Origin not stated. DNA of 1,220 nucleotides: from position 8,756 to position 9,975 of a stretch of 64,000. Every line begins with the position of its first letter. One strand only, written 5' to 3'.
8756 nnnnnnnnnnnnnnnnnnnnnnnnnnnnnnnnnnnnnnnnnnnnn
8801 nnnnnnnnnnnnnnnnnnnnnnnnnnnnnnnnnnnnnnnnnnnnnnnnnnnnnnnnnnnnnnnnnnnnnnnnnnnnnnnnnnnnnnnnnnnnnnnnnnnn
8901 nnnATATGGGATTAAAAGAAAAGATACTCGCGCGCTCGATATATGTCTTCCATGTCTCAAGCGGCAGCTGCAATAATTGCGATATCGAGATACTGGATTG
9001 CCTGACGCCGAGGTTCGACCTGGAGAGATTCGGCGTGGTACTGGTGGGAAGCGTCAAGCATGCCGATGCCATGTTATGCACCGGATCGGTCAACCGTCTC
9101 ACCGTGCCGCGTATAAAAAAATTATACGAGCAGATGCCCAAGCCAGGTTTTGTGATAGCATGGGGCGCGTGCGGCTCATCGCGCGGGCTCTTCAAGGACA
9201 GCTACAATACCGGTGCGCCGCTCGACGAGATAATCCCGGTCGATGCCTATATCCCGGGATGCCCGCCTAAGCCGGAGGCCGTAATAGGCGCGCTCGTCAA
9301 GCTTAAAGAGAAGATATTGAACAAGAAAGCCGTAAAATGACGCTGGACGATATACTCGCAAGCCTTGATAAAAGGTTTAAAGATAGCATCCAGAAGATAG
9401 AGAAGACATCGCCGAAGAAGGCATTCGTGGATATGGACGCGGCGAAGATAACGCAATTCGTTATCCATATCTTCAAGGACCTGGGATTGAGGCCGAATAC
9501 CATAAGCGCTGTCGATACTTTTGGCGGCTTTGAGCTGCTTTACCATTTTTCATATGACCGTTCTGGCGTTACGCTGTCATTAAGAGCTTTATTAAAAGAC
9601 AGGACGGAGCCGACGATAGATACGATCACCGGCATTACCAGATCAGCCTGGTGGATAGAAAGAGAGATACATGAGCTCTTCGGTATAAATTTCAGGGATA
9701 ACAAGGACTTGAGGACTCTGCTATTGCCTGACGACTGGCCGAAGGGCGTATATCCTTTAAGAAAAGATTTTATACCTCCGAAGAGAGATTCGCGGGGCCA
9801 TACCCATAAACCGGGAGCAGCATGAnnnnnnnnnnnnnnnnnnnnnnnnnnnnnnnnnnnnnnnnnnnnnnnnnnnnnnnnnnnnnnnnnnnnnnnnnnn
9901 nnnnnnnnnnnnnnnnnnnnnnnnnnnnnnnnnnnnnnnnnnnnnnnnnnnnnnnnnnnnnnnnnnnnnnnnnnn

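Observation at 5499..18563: Group-4 hydrogenase-like complex 1 with an AsrAB (sulfhydrogenase beta/gamma)-like NAD(P)H module, two MrpD paralogues and an atypical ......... active-site motif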

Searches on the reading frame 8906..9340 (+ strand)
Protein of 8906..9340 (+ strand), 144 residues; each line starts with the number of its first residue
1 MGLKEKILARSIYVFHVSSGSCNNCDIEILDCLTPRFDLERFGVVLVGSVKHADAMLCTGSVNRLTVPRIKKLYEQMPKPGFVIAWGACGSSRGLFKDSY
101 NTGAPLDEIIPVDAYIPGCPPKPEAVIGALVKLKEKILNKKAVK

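Call 3: search_protein_families(library=pfam, proteins=[window:8906-9340:+], max_evalue=0.01)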
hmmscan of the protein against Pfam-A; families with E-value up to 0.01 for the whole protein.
window:8906-9340:+ (144 aa): 1 family
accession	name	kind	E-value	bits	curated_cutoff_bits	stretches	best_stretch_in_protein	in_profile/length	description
PF01058.29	Oxidored_q6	-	3e-28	98.5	27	1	22-133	1-128/128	NADH ubiquinone oxidoreductase, 20 Kd subunit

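Call 8: search_protein_families(library=ncbifam, proteins=[window:8906-9340:+], max_evalue=0.001)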
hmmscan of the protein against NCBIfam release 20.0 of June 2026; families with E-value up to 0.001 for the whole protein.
window:8906-9340:+ (144 aa): 15 families
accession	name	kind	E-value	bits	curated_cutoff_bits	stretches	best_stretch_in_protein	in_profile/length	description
NF005012.1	PRK06411.1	subfamily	2.6e-41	140.9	116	1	10-142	34-163/166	NADH-quinone oxidoreductase subunit NuoB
TIGR01957.1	nuoB_fam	subfamily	2e-37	128.3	142.7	1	16-139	21-144/145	NADH-quinone oxidoreductase subunit B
NF011394.0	PRK14819.1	equivalog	2.3e-34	119.1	312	1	23-140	41-159/264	NADH-quinone oxidoreductase subunit B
NF011390.0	PRK14815.1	equivalog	6e-34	116.9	281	1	23-143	43-163/183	NADH dehydrogenase subunit B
NF011393.0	PRK14818.1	equivalog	1.1e-33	116.2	255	1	8-141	27-159/173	NADH dehydrogenase subunit B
NF011391.0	PRK14816.1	equivalog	8.2e-31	107.1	283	1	21-138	62-178/196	NADH-quinone oxidoreductase subunit B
NF009808.0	PRK13292.1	equivalog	4.8e-30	104.1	1156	1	22-140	36-152/791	NADH-quinone oxidoreductase subunit B/C/D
NF011392.0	PRK14817.1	equivalog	1.4e-29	103.1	271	1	22-141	45-164/182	NADH-quinone oxidoreductase subunit B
NF011388.0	PRK14813.1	equivalog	3.2e-29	102.1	294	1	23-139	38-155/189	NADH dehydrogenase subunit B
NF011395.0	PRK14820.1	equivalog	3.8e-29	101.7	263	1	20-139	42-159/180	NADH-quinone oxidoreductase subunit B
NF011389.0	PRK14814.1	equivalog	1.4e-26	93.4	285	1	22-138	42-158/186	NADH dehydrogenase subunit B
TIGR03294.1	FrhG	equivalog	8.2e-08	32.2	245.5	1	50-134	48-141/228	coenzyme F420 hydrogenase subunit gamma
NF045875.1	F420_non_VhuG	exception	8.8e-06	25.2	450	1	103-135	133-165/286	F420-non-reducing hydrogenase subunit VhuG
TIGR00391.1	hydA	subfamily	1.7e-05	24.1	179.5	1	48-131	121-205/365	hydrogenase small subunit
NF045520.1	H2_NiFeSe_small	exception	0.00017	21.1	470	0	62-139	126-211/314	NiFeSe hydrogenase small subunit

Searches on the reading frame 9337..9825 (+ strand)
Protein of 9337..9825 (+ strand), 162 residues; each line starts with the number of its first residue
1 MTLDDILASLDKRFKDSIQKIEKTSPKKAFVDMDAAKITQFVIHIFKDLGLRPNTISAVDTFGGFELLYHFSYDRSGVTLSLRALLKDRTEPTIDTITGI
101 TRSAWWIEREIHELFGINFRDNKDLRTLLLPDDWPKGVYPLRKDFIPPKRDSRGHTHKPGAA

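Call 3: search_protein_families(library=pfam, proteins=[window:9337-9825:+], max_evalue=0.01)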
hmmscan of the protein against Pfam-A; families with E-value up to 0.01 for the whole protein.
window:9337-9825:+ (162 aa): 1 family
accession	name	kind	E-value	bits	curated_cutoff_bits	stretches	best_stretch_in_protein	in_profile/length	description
PF00329.25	Complex1_30kDa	-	2.5e-24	86.6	22.5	1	52-147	25-120/124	Respiratory-chain NADH dehydrogenase, 30 Kd subunit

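Call 8: search_protein_families(library=ncbifam, proteins=[window:9337-9825:+], max_evalue=0.001)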
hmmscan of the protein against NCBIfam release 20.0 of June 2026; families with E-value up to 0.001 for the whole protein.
window:9337-9825:+ (162 aa): 17 families
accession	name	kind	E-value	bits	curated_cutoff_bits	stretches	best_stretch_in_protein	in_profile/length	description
NF040611.1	F420_dehyd_FpoC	exception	6.3e-20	71.7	220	1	1-145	1-146/158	F420H2 dehydrogenase subunit FpoC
NF004735.0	PRK06074.2-2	equivalog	1e-19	71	176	1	2-145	2-146/158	NADH-quinone oxidoreductase subunit C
TIGR01961.1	NuoC_fam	subfamily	1.9e-18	67.1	122.45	1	55-145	29-118/122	NADH (or F420H2) dehydrogenase, subunit C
NF004734.0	PRK06074.2-1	equivalog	5e-17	62.4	169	1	3-145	5-149/164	NADH-quinone oxidoreductase subunit C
NF005832.0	PRK07735.1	equivalog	1.3e-13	51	431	1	59-147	340-425/430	NADH-quinone oxidoreductase subunit C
NF004737.0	PRK06074.2-4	equivalog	1.9e-13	50.6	144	1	22-145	7-124/150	NADH-quinone oxidoreductase subunit C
NF009141.0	PRK12494.1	equivalog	3.4e-13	49.8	175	1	88-148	108-166/175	NAD(P)H-quinone oxidoreductase subunit J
NF009808.0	PRK13292.1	equivalog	2.5e-12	45.5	1156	1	60-145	291-373/791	NADH-quinone oxidoreductase subunit B/C/D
NF006304.0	PRK08491.1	equivalog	3.1e-12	46.6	228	1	41-145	70-174/263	NADH-quinone oxidoreductase subunit C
NF008728.0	PRK11742.1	equivalog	2.5e-11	42.7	840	1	65-146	95-173/598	NADH-quinone oxidoreductase subunit C/D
NF004733.0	PRK06074.1-5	equivalog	1.3e-10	41.3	225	1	5-145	8-149/203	NADH-quinone oxidoreductase subunit C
NF005856.0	PRK07785.1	equivalog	3.2e-09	37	224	1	77-145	153-222/246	NADH-quinone oxidoreductase subunit C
NF004730.0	PRK06074.1-1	equivalog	1.5e-08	34.7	193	1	78-145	91-156/200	NADH-quinone oxidoreductase subunit C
NF004738.0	PRK06074.2-5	equivalog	6.8e-08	32.4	198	1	35-145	36-149/174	NADH-quinone oxidoreductase subunit C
NF004731.0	PRK06074.1-3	equivalog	9.9e-08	32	303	1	91-145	93-145/207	NADH-quinone oxidoreductase subunit C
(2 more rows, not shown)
